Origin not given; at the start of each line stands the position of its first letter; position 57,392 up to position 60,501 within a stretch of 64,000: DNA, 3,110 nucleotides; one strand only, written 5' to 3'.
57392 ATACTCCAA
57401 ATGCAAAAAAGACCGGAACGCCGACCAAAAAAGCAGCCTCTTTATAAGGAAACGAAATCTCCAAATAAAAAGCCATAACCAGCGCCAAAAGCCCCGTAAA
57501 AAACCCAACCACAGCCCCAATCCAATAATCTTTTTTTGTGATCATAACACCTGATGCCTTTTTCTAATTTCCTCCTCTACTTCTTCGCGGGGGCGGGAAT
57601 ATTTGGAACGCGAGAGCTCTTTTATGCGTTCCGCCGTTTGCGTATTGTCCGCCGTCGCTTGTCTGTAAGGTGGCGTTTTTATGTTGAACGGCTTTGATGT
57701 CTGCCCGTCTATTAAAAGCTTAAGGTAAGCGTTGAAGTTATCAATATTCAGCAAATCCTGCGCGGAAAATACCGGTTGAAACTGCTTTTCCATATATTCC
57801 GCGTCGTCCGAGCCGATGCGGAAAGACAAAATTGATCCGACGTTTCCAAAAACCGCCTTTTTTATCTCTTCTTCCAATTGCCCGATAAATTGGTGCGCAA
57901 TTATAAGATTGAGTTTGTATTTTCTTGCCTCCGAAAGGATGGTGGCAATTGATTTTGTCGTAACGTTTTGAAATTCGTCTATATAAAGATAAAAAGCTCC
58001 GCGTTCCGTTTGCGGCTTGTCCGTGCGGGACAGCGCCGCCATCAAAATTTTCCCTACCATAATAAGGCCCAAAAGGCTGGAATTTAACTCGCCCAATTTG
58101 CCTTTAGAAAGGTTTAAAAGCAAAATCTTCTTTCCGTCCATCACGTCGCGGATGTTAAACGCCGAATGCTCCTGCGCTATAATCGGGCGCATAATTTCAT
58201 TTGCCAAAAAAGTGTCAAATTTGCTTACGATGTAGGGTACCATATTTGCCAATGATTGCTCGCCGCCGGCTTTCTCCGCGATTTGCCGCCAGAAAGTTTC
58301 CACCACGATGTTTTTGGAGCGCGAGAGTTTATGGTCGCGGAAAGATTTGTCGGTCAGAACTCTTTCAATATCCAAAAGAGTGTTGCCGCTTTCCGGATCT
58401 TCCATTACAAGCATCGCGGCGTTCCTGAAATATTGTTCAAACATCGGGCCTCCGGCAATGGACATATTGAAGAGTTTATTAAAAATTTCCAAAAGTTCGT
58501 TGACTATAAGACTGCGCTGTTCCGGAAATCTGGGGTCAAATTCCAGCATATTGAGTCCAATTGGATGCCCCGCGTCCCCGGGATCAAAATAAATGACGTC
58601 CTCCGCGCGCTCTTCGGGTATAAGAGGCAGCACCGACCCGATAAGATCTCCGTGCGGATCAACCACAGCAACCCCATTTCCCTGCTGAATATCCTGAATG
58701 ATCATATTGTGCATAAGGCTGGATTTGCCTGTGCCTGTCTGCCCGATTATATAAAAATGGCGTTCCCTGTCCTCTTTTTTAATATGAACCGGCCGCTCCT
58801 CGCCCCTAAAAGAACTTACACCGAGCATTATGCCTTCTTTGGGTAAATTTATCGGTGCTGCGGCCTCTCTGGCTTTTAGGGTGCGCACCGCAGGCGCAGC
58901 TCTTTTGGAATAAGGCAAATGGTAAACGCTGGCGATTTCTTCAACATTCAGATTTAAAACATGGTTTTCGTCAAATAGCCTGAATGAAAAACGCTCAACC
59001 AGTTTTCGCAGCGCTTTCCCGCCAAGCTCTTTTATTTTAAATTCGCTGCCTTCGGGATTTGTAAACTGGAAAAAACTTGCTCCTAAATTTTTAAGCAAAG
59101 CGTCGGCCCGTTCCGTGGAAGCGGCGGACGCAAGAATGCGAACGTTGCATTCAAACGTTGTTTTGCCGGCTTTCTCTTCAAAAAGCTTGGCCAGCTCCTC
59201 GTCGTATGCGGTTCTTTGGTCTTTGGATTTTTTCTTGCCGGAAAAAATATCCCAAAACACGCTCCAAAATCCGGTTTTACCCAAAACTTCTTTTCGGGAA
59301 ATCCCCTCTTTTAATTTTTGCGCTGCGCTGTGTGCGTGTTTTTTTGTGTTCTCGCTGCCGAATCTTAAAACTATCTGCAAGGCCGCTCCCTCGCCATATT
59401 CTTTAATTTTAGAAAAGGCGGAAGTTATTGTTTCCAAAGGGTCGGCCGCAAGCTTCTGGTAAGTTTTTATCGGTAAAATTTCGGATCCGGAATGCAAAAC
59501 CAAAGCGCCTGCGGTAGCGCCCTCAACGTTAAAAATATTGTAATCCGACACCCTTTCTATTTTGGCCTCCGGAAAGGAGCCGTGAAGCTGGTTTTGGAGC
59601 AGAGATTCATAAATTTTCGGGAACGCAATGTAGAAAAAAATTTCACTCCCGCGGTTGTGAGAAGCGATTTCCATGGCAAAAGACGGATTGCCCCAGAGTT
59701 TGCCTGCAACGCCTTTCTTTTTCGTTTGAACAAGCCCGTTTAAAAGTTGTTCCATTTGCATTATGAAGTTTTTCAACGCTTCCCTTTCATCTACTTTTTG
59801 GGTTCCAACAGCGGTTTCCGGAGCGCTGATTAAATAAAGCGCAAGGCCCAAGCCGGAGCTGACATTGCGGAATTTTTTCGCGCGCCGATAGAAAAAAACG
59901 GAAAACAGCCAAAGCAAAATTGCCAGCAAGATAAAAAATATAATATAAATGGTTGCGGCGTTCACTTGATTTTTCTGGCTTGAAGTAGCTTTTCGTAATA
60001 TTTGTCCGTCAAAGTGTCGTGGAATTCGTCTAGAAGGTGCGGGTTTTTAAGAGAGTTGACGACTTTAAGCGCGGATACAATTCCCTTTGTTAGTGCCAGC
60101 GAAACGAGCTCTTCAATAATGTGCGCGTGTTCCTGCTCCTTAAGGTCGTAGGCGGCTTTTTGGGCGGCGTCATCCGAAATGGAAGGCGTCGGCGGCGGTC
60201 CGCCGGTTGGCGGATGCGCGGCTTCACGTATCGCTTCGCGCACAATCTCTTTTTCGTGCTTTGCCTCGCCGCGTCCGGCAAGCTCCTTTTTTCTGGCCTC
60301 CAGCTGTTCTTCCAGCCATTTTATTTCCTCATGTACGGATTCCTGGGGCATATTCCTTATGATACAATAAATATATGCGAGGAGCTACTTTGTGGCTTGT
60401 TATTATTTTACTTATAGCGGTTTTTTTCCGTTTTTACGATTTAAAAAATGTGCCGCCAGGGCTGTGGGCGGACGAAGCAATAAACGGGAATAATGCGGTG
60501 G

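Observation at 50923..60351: Type IV pilin and a VirD4/TraG-like coupling ATPase with a coupled small gene in the same region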

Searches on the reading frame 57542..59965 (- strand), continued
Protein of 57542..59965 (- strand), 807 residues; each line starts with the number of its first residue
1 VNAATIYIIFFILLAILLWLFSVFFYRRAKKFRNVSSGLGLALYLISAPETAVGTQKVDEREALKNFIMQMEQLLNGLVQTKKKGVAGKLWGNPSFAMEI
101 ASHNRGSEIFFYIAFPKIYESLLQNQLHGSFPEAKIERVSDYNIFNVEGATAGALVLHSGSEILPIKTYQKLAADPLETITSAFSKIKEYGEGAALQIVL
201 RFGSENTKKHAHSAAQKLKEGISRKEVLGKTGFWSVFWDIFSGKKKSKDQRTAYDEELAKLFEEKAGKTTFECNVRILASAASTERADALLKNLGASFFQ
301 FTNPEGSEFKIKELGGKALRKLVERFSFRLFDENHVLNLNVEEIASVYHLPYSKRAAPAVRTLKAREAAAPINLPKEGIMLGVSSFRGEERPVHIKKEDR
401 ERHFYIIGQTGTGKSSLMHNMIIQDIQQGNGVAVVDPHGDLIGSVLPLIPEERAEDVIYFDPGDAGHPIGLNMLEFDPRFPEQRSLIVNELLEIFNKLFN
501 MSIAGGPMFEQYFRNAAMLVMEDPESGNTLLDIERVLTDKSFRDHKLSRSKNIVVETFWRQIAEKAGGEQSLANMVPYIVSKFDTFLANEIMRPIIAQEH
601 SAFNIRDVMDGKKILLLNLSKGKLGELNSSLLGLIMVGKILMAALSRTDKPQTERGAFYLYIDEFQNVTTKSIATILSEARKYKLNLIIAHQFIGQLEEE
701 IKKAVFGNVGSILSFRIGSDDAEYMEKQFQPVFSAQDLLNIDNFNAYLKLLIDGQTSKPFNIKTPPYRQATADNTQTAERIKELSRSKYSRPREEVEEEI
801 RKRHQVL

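Call 105: search_protein_families(library=pfam, proteins=[L048:10437-11039:+, L059:6694-7464:+, L052:11279-11692:+, L056:197-799:+, L042:9163-10539:+, L072:15739-16083:-, L048:13956-14468:-, L072:3326-4597:+, L074:11310-11933:+, L076:3790-4410:+], max_evalue=0.00001)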
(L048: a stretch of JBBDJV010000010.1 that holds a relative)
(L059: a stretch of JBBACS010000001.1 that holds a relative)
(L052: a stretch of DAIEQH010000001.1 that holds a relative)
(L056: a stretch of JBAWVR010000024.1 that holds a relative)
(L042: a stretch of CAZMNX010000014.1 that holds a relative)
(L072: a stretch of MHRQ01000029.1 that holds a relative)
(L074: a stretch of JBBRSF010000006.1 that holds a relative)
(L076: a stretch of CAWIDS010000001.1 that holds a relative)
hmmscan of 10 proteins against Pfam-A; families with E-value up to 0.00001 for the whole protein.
L048:10437-11039:+ (200 aa): 1 family
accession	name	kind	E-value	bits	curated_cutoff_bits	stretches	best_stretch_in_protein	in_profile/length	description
PF00334.24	NDK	-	4.5e-41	140.3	27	2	86-178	52-134/135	Nucleoside diphosphate kinase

L059:6694-7464:+ (256 aa): 1 family
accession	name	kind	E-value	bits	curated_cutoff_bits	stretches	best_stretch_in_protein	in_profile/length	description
PF00557.29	Peptidase_M24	-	1.9e-45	155.6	23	1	12-246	2-207/208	Metallopeptidase family M24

L052:11279-11692:+ (137 aa): 0 families

L056:197-799:+ (200 aa): 2 families
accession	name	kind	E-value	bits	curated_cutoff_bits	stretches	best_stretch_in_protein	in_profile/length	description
PF00406.28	ADK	-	3.8e-27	95.7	26.8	1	13-173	2-149/151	Adenylate kinase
PF13207.12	AAA_17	-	4.8e-14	53.2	27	1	14-153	2-136/136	AAA domain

L042:9163-10539:+ (458 aa): 4 families
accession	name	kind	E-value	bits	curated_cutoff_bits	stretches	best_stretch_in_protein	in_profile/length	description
PF10996.14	Beta-Casp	-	1.3e-33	116.5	27.7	1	243-369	1-120/120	Beta-Casp domain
PF16661.11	Lactamase_B_6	-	5.9e-13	49.1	27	1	22-178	1-162/193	Metallo-beta-lactamase superfamily domain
PF00753.33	Lactamase_B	-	1.3e-12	48.6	22.7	1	21-189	9-161/196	Metallo-beta-lactamase superfamily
PF07521.17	RMMBL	-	4.3e-08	33.5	21.6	1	384-448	3-63/63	Zn-dependent metallo-hydrolase RNA specificity domain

L072:15739-16083:- (114 aa): 1 family
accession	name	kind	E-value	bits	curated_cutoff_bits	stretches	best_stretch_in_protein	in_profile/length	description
PF00453.23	Ribosomal_L20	-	3.5e-32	111.2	30.8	1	3-109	1-107/107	Ribosomal protein L20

L048:13956-14468:- (170 aa): 2 families
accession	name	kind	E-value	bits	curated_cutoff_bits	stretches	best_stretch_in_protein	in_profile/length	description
PF05198.21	IF3_N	-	1.2e-30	105.9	26.9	1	8-77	1-70/70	Translation initiation factor IF-3, N-terminal domain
PF00707.27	IF3_C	-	8e-11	42.2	34.8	1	84-170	1-86/86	Translation initiation factor IF-3, C-terminal domain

L072:3326-4597:+ (423 aa): 1 family
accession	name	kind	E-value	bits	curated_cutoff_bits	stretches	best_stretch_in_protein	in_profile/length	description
PF00344.25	SecY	-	6.6e-100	334.9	32.2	1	72-411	1-306/306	SecY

L074:11310-11933:+ (207 aa): 1 family
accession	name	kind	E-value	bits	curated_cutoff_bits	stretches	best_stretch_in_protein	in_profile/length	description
PF18306.6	LDcluster4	-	5e-34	117.5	26.3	1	16-180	2-150/151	SLOG cluster4 family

L076:3790-4410:+ (206 aa): 2 families
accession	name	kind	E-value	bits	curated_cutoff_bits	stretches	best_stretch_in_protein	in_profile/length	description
PF00333.26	Ribosomal_S5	-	1.1e-23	83.4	27.1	1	58-121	1-64/65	Ribosomal protein S5, N-terminal domain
PF03719.21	Ribosomal_S5_C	-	1.7e-14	53.5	21.5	1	135-198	1-64/71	Ribosomal protein S5, C-terminal domain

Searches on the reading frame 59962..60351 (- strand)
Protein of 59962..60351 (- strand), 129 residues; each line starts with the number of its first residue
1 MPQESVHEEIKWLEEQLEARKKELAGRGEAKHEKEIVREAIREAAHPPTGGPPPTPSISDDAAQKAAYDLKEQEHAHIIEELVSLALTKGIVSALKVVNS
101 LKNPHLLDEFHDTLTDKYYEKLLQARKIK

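Call 3: search_protein_families(library=pfam, proteins=[window:59962-60351:-], max_evalue=0.01)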
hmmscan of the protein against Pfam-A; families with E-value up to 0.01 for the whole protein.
window:59962-60351:- (129 aa): 0 families

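Call 4: search_protein_families(library=ncbifam, proteins=[window:59962-60351:-], max_evalue=0.01)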
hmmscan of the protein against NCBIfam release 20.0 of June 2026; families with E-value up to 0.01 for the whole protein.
window:59962-60351:- (129 aa): 0 families

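Call 34: search_solved_structures(query=A2, max_evalue=10)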
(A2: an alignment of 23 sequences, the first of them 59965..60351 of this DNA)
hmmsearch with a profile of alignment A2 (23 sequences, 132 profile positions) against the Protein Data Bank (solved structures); distinct sequences matched with E-value up to 10: 20.
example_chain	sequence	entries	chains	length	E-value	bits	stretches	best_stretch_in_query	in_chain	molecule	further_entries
9vbs_A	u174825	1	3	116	0.046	17.6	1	10-67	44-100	Isoform a of Allophagy receptor allo-1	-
5cx2_D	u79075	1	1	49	0.16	15.8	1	5-31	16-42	Coronin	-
5cx2_B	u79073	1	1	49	0.17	15.7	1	5-31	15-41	Coronin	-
5cx2_C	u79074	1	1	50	0.18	15.7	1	5-31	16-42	Coronin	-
5cx2_A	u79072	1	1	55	0.21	15.5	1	5-31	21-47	Coronin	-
7d2h_A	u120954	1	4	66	0.22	15.4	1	7-56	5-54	Liprin-alpha-2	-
7wrg_A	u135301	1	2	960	0.26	15.1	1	11-57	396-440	Kinesin-like protein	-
6icr_A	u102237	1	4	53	0.26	15.1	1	5-31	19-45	Coronin-like protein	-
6elq_X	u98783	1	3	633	0.57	14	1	32-127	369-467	Carbon Monoxide Dehydrogenase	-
7d2g_A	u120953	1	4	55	0.58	14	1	7-51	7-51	Liprin-alpha-2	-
5j0j_A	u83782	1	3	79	0.6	14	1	5-68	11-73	designed protein 2L6HC3_6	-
4etp_B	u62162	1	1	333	0.61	13.9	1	7-48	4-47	Spindle pole body-associated protein VIK1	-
6ah6_A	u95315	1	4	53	0.65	13.9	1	5-29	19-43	Coronin-like protein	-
6nr8_4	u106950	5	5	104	1.9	12.4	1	4-31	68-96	Prefoldin subunit 4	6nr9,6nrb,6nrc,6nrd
7wu7_4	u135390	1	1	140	2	12.3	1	4-32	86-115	Prefoldin subunit 4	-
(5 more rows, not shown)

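Call 35: search_protein_families(library=pfam, alignment_id=A2, max_evalue=1)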
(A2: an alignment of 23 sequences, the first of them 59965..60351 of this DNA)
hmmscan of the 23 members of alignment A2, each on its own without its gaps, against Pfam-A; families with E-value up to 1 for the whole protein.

A. member 1, window:59965-60351:- (129 aa): 0 families

B. families by the number of members that match (of 23 scanned): 43 families (the first 25 are shown)
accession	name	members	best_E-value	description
PF16326.10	ABC_tran_CTD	3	0.023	ABC transporter C-terminal domain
PF02181.28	FH2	2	0.032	Formin Homology 2 Domain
PF19579.4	FtsL_2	2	0.15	Bacteriodetes cell division protein (FtsL-like)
PF23257.1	DUF7071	1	0.00098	Domain of unknown function (DUF7071)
PF14703.12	PHM7_cyt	1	0.011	Cytosolic domain of 10TM putative phosphate transporter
PF10152.14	CCDC53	1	0.012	Subunit CCDC53 of WASH complex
PF05615.18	THOC7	1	0.012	Tho complex subunit 7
PF10057.14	MpsC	1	0.012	Na+-translocating membrane potential-generating system (MpsC)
PF21432.3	56B_RHH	1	0.017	56B-like, Ribbon-helix-helix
PF10123.14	Mu-like_Pro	1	0.024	Mu-like prophage I protein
PF08367.16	M16C_assoc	1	0.024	Peptidase M16C associated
PF10406.14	TAF8_C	1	0.031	Transcription factor TFIID complex subunit 8 C-term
PF10737.14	GerPC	1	0.031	Spore germination protein GerPC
PF11594.13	Med28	1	0.032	Mediator complex subunit 28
PF24627.1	PUMA_CC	1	0.038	PUMA coiled-coil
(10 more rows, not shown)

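Call 64: find_homologous_proteins(query=window:59965-60351:-, max_evalue=0.001)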
Query window:59965-60351:- (129 aa): 38 proteins with E <= 0.001 among 65 candidates.
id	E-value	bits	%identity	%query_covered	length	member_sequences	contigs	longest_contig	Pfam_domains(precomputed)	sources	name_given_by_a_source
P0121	8.4e-76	270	99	100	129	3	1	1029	-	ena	-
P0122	2.0e-53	198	77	100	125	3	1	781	-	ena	-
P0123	4.6e-53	197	73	100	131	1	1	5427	-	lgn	-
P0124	2.2e-52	195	75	100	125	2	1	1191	-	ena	-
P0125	5.0e-52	194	73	100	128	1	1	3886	-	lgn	-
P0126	7.3e-52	193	76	100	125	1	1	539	-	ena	-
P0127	9.2e-52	193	74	100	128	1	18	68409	-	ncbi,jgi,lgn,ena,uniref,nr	ncbi:hypothetical protein A2926_03605 [Candidatus Giovannonibacteria bacterium RIFCSPLOWO2_01_FULL_4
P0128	2.1e-51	192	75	100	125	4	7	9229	-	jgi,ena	-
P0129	4.2e-47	178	71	100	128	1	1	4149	-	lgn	-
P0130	1.8e-46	176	69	100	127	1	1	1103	-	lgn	-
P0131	7.4e-45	171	64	100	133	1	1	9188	-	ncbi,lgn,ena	-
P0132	1.0e-42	164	67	100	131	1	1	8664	-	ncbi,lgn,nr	ncbi:MAG: hypothetical protein Q8Q46_00070 [Candidatus Giovannonibacteria bacterium]|nr:hypothetical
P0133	2.8e-42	162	65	100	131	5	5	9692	-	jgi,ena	-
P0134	3.1e-42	162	61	100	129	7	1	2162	-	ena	-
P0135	4.2e-42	162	63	100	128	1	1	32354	-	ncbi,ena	-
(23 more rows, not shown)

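Call 88: search_protein_representatives(alignment_id=A7)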
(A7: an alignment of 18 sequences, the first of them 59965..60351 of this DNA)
Query: 18 sequences, 129 profile positions. Proteins with E-value up to 0.001 (for the whole library): 1307; up to 1e-10: 415; up to 1e-30: 73. The best 150 are listed.
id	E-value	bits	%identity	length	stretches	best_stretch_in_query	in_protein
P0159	2.3e-43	163.8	-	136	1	3-126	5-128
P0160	6.5e-41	155.8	-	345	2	5-128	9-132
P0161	5.8e-40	152.8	-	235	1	5-128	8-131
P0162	1.0e-39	152.0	-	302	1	7-128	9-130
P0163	1.2e-39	151.7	-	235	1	3-128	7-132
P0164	1.4e-39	151.5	-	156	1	5-128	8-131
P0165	1.8e-39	151.2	-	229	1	5-128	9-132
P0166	2.3e-39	150.8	-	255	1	5-126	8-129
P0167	2.6e-39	150.7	-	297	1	1-128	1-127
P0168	1.2e-38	148.5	-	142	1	6-126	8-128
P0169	3.9e-38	146.9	-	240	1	5-128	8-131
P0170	2.6e-37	144.2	-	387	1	5-128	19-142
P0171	2.6e-37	144.2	-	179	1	4-126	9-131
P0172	3.2e-37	143.9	-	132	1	5-127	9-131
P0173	4.3e-37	143.5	-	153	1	3-128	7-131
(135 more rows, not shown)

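Call 98: search_protein_families(library=phrogs, proteins=[window:59962-60351:-], max_evalue=0.01)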
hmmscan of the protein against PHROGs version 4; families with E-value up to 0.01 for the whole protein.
window:59962-60351:- (129 aa): 0 families
